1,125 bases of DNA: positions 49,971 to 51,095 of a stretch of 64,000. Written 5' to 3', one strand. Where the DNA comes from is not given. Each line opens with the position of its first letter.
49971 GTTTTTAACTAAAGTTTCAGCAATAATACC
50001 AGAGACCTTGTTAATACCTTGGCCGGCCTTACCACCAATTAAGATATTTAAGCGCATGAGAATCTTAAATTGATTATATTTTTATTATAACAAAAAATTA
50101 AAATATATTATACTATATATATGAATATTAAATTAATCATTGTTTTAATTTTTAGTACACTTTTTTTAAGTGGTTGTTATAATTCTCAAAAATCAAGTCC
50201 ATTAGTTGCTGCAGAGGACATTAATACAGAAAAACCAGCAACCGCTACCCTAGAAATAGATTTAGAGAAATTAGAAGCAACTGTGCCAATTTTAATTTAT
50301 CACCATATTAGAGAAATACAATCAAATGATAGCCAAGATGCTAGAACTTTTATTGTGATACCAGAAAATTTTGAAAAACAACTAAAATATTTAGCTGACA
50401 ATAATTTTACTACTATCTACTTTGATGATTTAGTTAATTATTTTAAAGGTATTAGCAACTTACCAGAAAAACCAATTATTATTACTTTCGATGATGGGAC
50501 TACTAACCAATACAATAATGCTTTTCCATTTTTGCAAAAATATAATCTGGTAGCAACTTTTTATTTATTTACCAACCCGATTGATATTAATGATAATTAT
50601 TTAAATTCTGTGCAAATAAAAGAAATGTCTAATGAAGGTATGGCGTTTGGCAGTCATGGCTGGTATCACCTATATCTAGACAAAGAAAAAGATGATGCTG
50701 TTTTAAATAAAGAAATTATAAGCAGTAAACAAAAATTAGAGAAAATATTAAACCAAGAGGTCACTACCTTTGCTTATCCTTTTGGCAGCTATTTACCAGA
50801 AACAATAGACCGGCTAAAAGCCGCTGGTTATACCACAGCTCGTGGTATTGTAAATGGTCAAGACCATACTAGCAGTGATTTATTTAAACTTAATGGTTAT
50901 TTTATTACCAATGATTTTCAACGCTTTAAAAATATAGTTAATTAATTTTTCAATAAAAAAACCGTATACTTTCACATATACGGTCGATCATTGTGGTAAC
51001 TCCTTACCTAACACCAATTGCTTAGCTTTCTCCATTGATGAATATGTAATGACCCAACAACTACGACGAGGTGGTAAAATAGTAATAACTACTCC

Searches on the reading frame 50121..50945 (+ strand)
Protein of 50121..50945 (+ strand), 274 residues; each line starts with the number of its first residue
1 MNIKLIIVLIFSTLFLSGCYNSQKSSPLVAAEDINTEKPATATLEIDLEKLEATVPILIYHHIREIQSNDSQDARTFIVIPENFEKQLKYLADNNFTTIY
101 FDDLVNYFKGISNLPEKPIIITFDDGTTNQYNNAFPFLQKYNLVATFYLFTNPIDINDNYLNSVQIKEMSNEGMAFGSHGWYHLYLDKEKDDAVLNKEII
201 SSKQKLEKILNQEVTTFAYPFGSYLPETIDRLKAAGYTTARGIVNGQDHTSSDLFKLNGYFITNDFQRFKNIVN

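Call 57: search_protein_families(library=pfam, proteins=[window:50121-50945:+], max_evalue=0.0001)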
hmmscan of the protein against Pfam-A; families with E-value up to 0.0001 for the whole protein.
window:50121-50945:+ (274 aa): 1 family
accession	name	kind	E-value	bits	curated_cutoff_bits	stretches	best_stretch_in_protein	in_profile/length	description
PF01522.26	Polysacc_deac_1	-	1.4e-28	99.8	23.1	1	113-239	3-123/124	Polysaccharide deacetylase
